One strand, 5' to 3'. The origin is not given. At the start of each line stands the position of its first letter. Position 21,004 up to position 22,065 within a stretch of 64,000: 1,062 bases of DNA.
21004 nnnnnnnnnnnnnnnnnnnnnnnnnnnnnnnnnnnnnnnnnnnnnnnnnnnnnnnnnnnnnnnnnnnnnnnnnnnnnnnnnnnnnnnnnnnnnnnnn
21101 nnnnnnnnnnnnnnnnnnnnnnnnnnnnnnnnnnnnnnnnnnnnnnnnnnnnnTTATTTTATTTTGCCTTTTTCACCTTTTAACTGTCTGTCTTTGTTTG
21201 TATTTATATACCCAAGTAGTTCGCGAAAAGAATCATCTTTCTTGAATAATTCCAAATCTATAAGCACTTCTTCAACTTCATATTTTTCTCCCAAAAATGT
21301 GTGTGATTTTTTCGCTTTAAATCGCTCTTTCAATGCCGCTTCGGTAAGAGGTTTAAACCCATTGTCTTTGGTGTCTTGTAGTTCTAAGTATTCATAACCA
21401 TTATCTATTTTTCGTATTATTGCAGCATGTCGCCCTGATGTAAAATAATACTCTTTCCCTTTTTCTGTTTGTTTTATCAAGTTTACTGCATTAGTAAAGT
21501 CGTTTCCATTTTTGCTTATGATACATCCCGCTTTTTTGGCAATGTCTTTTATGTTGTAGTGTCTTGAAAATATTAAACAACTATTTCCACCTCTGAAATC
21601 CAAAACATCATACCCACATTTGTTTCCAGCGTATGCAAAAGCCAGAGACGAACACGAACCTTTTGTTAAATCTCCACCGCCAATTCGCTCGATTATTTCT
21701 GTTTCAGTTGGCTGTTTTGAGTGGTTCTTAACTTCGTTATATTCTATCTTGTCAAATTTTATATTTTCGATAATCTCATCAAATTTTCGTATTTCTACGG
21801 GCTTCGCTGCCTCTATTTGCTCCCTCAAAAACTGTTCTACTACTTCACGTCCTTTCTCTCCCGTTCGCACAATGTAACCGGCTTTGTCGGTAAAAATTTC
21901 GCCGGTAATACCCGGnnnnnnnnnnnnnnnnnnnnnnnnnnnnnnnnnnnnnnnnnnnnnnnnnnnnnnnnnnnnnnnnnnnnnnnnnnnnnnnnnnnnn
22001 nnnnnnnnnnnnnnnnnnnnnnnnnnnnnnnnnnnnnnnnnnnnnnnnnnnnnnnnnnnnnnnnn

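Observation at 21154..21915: MuF head protein carries an extra AT-rich C-terminal domain with a Cys/His signature (possible capsid-delivered effector)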

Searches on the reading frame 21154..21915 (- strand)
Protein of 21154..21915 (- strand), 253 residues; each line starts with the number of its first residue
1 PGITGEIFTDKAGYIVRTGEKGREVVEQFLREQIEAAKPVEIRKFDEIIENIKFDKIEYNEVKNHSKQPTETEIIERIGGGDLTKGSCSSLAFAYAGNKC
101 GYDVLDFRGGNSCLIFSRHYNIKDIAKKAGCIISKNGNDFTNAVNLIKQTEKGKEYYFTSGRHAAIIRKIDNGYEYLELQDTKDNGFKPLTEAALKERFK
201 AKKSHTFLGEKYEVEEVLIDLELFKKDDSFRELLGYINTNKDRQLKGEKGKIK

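Call 5: search_solved_structures(query=window:21154-21915:-, max_evalue=10, show_alignments=2)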
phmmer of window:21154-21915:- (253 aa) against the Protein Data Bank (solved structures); distinct sequences matched with E-value up to 10: 1.
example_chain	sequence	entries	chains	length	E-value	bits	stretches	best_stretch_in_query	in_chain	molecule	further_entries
6g18_v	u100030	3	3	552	0.21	14.4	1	13-82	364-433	Serine/threonine-protein kinase RIO2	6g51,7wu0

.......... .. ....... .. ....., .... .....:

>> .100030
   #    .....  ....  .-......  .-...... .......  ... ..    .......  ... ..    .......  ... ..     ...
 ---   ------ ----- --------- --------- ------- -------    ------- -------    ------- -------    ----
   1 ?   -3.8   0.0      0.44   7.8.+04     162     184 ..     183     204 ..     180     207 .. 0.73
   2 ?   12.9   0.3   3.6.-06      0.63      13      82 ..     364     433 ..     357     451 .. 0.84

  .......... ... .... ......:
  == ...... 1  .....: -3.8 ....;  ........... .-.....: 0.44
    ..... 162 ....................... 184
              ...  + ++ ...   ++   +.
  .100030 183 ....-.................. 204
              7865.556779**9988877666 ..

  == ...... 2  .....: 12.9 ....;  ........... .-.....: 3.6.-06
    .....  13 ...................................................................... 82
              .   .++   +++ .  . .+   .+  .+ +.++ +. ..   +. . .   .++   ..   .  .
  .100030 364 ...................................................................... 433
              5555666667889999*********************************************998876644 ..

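Call 6: find_homologous_proteins(query=window:21154-21915:-, max_evalue=0.001)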
Query window:21154-21915:- (253 aa): 631 proteins with E <= 0.001 among 1804 candidates; the best 120 are listed.
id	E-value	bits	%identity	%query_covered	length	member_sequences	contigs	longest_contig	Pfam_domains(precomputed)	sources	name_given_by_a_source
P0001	3.8e-74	267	59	85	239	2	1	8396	-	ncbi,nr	ncbi:MAG: hypothetical protein LBH12_06235, partial [Dysgonamonadaceae bacterium]|nr:hypothetical pr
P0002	6.4e-73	263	60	83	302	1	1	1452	-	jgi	jgi:hypothetical protein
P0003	1.4e-68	249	58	83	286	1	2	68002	-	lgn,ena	-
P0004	2.2e-68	249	53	88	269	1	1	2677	-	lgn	-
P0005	9.9e-68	246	54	86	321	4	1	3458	-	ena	-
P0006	1.5e-67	246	57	85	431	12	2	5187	-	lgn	-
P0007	7.7e-67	244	51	89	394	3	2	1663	-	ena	-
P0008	1.1e-66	243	58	83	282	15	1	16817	-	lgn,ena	-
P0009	1.9e-66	242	56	85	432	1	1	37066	-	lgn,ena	-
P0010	2.2e-66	242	60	78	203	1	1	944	-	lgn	-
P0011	6.1e-66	241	51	89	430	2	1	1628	-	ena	-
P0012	3.4e-65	238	57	82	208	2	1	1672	-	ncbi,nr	ncbi:MAG: hypothetical protein GX236_04705, partial [Clostridiaceae bacterium]|nr:hypothetical prote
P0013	4.8e-65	238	52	89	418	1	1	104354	-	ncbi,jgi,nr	ncbi:MAG: hypothetical protein LBR67_01855 [Dysgonamonadaceae bacterium]|jgi:hypothetical protein|nr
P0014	5.7e-65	237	63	73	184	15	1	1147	-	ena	-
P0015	2.0e-63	232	53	81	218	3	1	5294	-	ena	-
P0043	8.3e-55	204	49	87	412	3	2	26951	PF04233.20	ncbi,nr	ncbi:phage head morphogenesis protein [Chryseobacterium koreense]|nr:phage minor head protein [Chrys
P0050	3.7e-54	202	46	94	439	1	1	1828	PF25310.2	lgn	-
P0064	5.1e-53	198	51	79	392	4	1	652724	-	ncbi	ncbi:MAG: hypothetical protein ACOXZ0_03195 [Eubacteriales bacterium]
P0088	4.8e-51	192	51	77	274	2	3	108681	-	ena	-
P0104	4.6e-50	189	46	82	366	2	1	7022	PF06152.17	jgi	-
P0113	3.5e-49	186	43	91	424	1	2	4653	PF06152.17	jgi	-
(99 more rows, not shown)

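Call 9: search_protein_families(library=pfam, proteins=[P0050, P0104, P0043, P0009, P0013, P0003, P0008, P0113, P0064], max_evalue=0.01)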
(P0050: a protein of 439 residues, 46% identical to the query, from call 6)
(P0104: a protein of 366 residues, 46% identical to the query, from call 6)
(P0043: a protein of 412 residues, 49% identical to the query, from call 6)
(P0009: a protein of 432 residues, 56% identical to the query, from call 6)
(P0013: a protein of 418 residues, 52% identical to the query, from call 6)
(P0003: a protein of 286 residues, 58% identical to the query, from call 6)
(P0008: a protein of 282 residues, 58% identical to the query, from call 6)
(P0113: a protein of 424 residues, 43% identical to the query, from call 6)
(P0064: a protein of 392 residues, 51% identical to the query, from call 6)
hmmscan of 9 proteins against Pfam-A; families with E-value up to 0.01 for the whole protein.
P0050 (439 aa): 1 family
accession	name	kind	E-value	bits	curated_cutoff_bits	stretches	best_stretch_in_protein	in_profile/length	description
PF25310.1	VG15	-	2.2e-47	162.5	26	1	3-200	2-212/212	VG15 protein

P0104 (366 aa): 1 family
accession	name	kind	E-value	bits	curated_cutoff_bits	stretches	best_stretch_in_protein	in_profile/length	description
PF06152.16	Phage_min_cap2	-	7.5e-16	58.4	26.3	1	24-106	273-366/366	Phage minor capsid protein 2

P0043 (412 aa): 1 family
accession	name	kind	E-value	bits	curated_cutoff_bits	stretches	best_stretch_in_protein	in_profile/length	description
PF04233.19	Phage_Mu_F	-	1.6e-14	55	29.6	1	40-129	19-111/112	Phage Mu protein F like protein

P0009 (432 aa): 0 families

P0013 (418 aa): 0 families

P0003 (286 aa): 0 families

P0008 (282 aa): 0 families

P0113 (424 aa): 1 family
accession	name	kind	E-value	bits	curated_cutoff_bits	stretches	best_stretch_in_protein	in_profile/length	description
PF06152.16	Phage_min_cap2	-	5.8e-18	65.4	26.3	1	11-178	111-293/366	Phage minor capsid protein 2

P0064 (392 aa): 0 families

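Call 18: search_dna_similar(query=window:21154-21915:-, collection=phages, mode=protein, max_rows=30)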
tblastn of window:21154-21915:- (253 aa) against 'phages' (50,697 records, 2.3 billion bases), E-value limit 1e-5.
Records with a match: 17; places in all: 17; records where one place covers at least 80% of the query: 6.
Best place of each record, by identity: <60% 17.
By first word of the organism name: Streptococcus 16; Butyrivibrio 1.
By host as written in the record: Streptococcus pneumoniae, strain 11865 1; Streptococcus pneumoniae 670 1; Streptococcus pneumoniae, strain 23782 1; Streptococcus pneumoniae 10B06705 1; Streptococcus pneumoniae BS458 1; Streptococcus pneumoniae 70585 1; Streptococcus pneumoniae 10B01328 1; Streptococcus pneumoniae 09B10380 1; and 9 more.
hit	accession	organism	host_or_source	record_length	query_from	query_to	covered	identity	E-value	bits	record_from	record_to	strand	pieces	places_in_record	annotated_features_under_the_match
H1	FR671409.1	Streptococcus phage 11865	Streptococcus pneumoniae, strain 11865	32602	57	250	77%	52.0%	1e-53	191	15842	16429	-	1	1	scaffold 2 | Phage protein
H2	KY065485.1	Streptococcus phage IPP45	Streptococcus pneumoniae 670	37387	57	250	77%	52.0%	1e-53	191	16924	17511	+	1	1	hypothetical protein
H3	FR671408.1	Streptococcus phage 23782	Streptococcus pneumoniae, strain 23782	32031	57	250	77%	52.0%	1e-53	191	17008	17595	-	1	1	scaffold 2 | Phage protein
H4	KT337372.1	Streptococcus phage phiARI0995b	Streptococcus pneumoniae 10B06705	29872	57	250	77%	52.0%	1e-53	191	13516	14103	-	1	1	hypothetical protein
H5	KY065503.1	Streptococcus phage IPP67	Streptococcus pneumoniae BS458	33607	57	250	77%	52.0%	2e-53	191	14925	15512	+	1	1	hypothetical protein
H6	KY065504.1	Streptococcus phage IPP68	Streptococcus pneumoniae 70585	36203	57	250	77%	52.0%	2e-53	191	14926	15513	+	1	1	hypothetical protein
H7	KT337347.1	Streptococcus phage phiARI0285-3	Streptococcus pneumoniae 10B01328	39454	57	250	77%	52.0%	2e-53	191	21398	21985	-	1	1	hypothetical protein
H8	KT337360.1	Streptococcus phage phiARI0578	Streptococcus pneumoniae 09B10380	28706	57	250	77%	52.0%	2e-53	191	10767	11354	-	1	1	hypothetical protein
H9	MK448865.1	Streptococcus phage Javan182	Streptococcus equi CECT_5772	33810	11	253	96%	41.5%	2e-49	179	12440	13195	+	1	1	hypothetical protein (x2)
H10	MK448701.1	Streptococcus phage Javan197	Streptococcus equi Sz105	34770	11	253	96%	41.5%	2e-49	179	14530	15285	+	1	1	hypothetical protein (x2)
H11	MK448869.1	Streptococcus phage Javan190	Streptococcus equi ERR066392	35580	11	253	96%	41.5%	2e-49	179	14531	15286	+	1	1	hypothetical protein (x2)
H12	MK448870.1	Streptococcus phage Javan192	Streptococcus equi ERR066396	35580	11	253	96%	41.5%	2e-49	179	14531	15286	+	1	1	hypothetical protein (x2)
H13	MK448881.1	Streptococcus phage Javan240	Streptococcus gordonii Channon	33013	57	250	77%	51.0%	4e-52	187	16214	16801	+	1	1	hypothetical protein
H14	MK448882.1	Streptococcus phage Javan242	Streptococcus gordonii KCOM_1506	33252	57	250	77%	50.5%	2e-51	185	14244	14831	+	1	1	hypothetical protein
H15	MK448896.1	Streptococcus phage Javan278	Streptococcus intermedius F0413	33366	57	253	78%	47.5%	3e-50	181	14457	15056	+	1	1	hypothetical protein (x2)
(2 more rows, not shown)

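Call 19: predict_structure(alignment_id=A1)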
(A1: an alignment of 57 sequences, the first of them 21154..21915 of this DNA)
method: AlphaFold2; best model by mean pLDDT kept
length: 253 residues; sequences in the alignment: 57
mean_pLDDT: 87.2   pTM: 0.81
mean pLDDT of the five models: 87.2, 87.2, 86.2, 85.9, 85.7
residues with pLDDT >= 90: 168; 70-90: 48; 50-70: 24; < 50: 13
segments of 3 or more residues with pLDDT < 50: 1-5, 7-9, 250-253
pLDDT, mean of each block of 10 residues (from residue 1): 45 56 77 79 88 92 96 93 77 97 83 89 95 98 98 98 98 97 94 98 97 98 95 92 64 45
secondary structure, 60 per line:
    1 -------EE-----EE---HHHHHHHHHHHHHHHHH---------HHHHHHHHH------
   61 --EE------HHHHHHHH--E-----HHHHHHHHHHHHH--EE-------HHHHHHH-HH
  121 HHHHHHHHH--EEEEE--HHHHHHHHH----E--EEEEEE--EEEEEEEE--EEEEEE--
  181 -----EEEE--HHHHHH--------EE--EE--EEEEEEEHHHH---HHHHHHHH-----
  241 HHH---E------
elements in order: H20-36 H46-54 H71-78 H87-99 H111-117 H119-129 E132-136 H139-147 E155-160 E163-170 E173-178 E186-189 H192-197 E214-220 H221-224 H228-235
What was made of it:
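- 21157..21768 (-): Papain-fold module (residues 249-452), an uncatalogued Tox-PL1-like family (phrog_7104). AF2 pLDDT 87, pTM 0.81 (call 19).
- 21652..21654 (-): Cys287, predicted nucleophile at the N-terminus of a helix. DSSP in call 19
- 21157..21219 (-): Conserved flexible C-terminal tail, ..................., ending the protein. Low pLDDT (call 19).
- On Papain-like (clan CA) thiol enzymes: DSSP of the model: Cys88 of the fragment starts helix 87-99 and His163 starts strand 163-170 (call 19).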

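Call 22: fold_search(model_id=the predicted structure, library=pdb)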
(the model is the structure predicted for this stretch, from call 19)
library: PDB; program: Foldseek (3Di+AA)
matches with E <= 10: 451; with E <= 0.001: 0
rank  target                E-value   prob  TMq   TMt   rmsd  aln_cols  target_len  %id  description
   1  2bu3_B                1.1e-02  0.96  0.35  0.41   6.3       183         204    9  Acyl-enzyme intermediate between Alr0975 and glutathione at pH 3.4 (released 2005-12-14)
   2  6tho_A                1.2e-02  0.93  0.35  0.39  11.2       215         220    7  Acylintermediate of glutathione and the mature primitive phytochelatin synthase Alr0975 from Nostoc PCC 7120 at atomic (released 2020-12-02)
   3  5xda_C                1.4e-02  0.51  0.26  0.14  18.0       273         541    6  Structural basis for Ufm1 recognition by UfSP (released 2018-02-28)
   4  6tho_B                1.8e-02  0.90  0.34  0.37   8.0       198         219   10  Acylintermediate of glutathione and the mature primitive phytochelatin synthase Alr0975 from Nostoc PCC 7120 at atomic (released 2020-12-02)
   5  5xe9_A                2.2e-02  0.95  0.33  0.54   5.5       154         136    9  Crystal Structure of the Complex of the Peptidase Domain of Streptococcus mutans ComA with a Small Molecule Inhibitor. (released 2017-06-28)
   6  6v9z_A                2.6e-02  0.82  0.31  0.13   6.5       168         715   10  Cryo-EM structure of PCAT1 bound to its CtA peptide substrate (released 2020-01-22)
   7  9qbb                  3.8e-02  0.35  0.26  0.04  10.9       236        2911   11  Lymphostatin - Conformation III - pH 8 (released 2025-07-16)
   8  8vp9_B                4.3e-02  0.57  0.27  0.13   7.0       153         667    7  Cryo-EM structure of the cysteine-free ABC transporter PCAT1 bound with ADP and Substrate (released 2024-10-30)
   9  9azl_A                4.6e-02  0.66  0.29  0.13   6.1       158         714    8  Cryo-EM structure of the ABC transporter PCAT1 bound with MgADP class1 (released 2024-10-30)
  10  5xda_B                4.6e-02  0.47  0.29  0.16   9.4       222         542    6  Structural basis for Ufm1 recognition by UfSP (released 2018-02-28)
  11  9euv                  4.8e-02  0.38  0.26  0.04  11.4       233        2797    9  Lymphostatin, conformation 1 (composite structure) (released 2025-04-09)
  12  8brf_AAA              6.2e-02  0.75  0.24  0.36   6.5       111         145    9  YopQ apo from Yersinia enterocolitica (released 2023-12-13)
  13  8brf_BBB              6.2e-02  0.72  0.28  0.44   7.3       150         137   11  YopQ apo from Yersinia enterocolitica (released 2023-12-13)
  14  3o65_A                6.2e-02  0.30  0.24  0.30   9.0       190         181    9  Crystal structure of a Josephin-ubiquitin complex: Evolutionary restraints on ataxin-3 deubiquitinating activity (released 2010-11-24)
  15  6tjl_A                8.9e-02  0.72  0.35  0.39   9.0       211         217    8  Mature primitive pytochelatin synthase Alr0975 from Nostoc species bound to glutathione (released 2020-12-09)
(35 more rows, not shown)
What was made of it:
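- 21157..21768 (-): The credible Foldseek hits are clan-CA enzymes (call 22).
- On Papain-like (clan CA) thiol enzymes: The credible Foldseek PDB hits are clan-CA enzymes, with probability up to 0.96 but E about 0.01 (call 22).
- The fold neighbours include C39 leader peptidases (call 22). Fold hits include deubiquitinase-type enzymes (UfSP, Josephin, MINDY, M48 USP; call 22).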

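Call 23: fold_search(model_id=the predicted structure, library=viral)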
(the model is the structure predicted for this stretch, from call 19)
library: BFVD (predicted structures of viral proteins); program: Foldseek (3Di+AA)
matches with E <= 10: 410; with E <= 0.001: 1
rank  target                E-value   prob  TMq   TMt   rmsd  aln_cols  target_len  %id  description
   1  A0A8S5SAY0            8.4e-24  1.00  0.75  0.55   4.5       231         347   35  Minor capsid component [Myoviridae sp. ctVKV3]
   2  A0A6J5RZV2            8.7e-03  0.85  0.27  0.26   8.1       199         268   15  Uncharacterized protein [uncultured Caudovirales phage]
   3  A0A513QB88            1.3e-02  0.69  0.26  0.31   8.5       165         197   15  NSP3 (Fragment) [Porcine rotavirus C]
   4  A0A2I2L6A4            1.4e-02  0.82  0.29  0.43   6.2       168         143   14  Josephin domain-containing protein [Orpheovirus IHUMI-LCC2]
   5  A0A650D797            2.5e-02  0.41  0.27  0.20  16.5       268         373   12  NSP3 (Fragment) [Rotavirus K]
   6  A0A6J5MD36            2.8e-02  0.69  0.29  0.36   7.0       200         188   12  Uncharacterized protein [uncultured Caudovirales phage]
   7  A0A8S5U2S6            4.8e-02  0.69  0.21  0.43   6.0       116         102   15  Uncharacterized protein [Podoviridae sp. ctCDM29]
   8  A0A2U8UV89            6.5e-02  0.30  0.29  0.28  16.7       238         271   12  Non structural protein 3 (Fragment) [Rotavirus C]
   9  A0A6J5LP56            6.9e-02  0.35  0.21  0.18   9.6       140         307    9  Uncharacterized protein [uncultured Caudovirales phage]
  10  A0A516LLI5            7.4e-02  0.66  0.32  0.50   6.4       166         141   11  (no name in the UniProt tables at hand)
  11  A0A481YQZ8            7.4e-02  0.30  0.24  0.32  15.4       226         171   12  Uncharacterized protein [Pithovirus LCDPAC02]
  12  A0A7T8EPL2            1.0e-01  0.47  0.28  0.44   8.3       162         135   10  Uncharacterized protein [Erwinia phage pEa_SNUABM_5]
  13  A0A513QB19            1.0e-01  0.16  0.23  0.23  22.4       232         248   13  NSP3 (Fragment) [Porcine rotavirus C]
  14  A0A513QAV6            1.1e-01  0.23  0.26  0.19  24.5       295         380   13  NSP3 (Fragment) [Porcine rotavirus H]
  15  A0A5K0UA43            1.4e-01  0.28  0.32  0.28  20.1       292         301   11  Uncharacterized protein (Fragment) [Yasminevirus sp. GU-2018]
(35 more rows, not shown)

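Call 24: get_annotated_region(hit=H9, flank=5000)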
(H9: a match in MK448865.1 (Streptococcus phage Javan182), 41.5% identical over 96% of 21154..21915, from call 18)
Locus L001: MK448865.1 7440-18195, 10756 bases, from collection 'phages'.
description: Streptococcus phage Javan182, complete genome.
organism: Streptococcus phage Javan182 (NCBI taxid 2548030)
taxonomy: Viruses; Duplodnaviria; Heunggongvirae; Uroviricota; Caudoviricetes
host: Streptococcus equi CECT_5772; source: -; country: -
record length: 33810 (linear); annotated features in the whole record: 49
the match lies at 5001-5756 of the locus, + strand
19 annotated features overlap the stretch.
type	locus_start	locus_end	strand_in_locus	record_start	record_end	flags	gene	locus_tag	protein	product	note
CDS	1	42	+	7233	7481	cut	-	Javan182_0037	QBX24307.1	hypothetical protein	-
CDS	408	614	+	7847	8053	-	-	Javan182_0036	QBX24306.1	hypothetical protein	-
CDS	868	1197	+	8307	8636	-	-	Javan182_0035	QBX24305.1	hypothetical protein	-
CDS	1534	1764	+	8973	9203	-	-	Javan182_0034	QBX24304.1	hypothetical protein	-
CDS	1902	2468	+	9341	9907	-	-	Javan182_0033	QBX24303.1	integrase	integrase: site-specific recombinase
CDS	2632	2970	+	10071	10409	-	-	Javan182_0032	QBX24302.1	HNH homing endonuclease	-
CDS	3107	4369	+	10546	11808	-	-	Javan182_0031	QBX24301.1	portal protein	Phage portal protein; Phage capsid and scaffold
CDS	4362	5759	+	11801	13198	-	-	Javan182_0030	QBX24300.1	hypothetical protein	-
CDS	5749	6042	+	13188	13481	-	-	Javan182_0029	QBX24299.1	hypothetical protein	-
CDS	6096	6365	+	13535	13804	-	-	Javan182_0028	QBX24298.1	hypothetical protein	-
CDS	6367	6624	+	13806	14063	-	-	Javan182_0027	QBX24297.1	hypothetical protein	FIG01116685: hypothetical protein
CDS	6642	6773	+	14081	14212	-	-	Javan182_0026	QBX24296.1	hypothetical protein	-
CDS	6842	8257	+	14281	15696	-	-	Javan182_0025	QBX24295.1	terminase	-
CDS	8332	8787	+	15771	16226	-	-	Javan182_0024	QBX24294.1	capsid and scaffold protein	-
CDS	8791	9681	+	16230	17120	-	-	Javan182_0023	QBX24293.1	major capsid protein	-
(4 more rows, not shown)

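Call 27: find_encoding_contigs(protein=P0013, flank=5000, max_places=2)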
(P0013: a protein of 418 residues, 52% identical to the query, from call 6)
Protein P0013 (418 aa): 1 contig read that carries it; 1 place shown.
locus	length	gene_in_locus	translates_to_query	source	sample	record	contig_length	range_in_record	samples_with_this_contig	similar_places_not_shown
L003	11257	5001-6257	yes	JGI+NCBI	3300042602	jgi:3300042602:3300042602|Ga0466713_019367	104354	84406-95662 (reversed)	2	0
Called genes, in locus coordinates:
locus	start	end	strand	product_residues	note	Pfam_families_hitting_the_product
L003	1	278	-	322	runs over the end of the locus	PF01118:Semialdhyde_dh, PF02774:Semialdhyde_dhC (weak), PF22698:Semialdhyde_dhC_1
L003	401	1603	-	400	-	PF00764:Arginosuc_synth, PF06508:QueC (faint), PF20979:Arginosuc_syn_C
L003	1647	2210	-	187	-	-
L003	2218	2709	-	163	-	PF01316:Arg_repressor, PF02863:Arg_repressor_C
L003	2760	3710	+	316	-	PF01435:Peptidase_M48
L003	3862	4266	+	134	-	PF18798:LPD3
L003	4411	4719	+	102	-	-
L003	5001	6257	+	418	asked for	-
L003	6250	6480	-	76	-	PF24723:DUF7675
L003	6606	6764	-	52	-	-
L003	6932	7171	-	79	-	-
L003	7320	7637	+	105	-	PF05015:HigB-like_toxin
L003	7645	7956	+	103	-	PF01381:HTH_3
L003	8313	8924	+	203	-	PF00440:TetR_N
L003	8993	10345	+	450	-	PF02321:OEP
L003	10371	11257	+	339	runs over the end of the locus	PF25917:BSH_RND (weak), PF25973:BSH_CzcB, PF25984:BSH_YknX (weak), PF25944:Beta-barrel_RND (faint), PF25954:Beta-barrel_RND_2, PF25990:Beta-barrel_YknX (weak), PF25967:RND-MFP_C (weak), PF25989:YknX_C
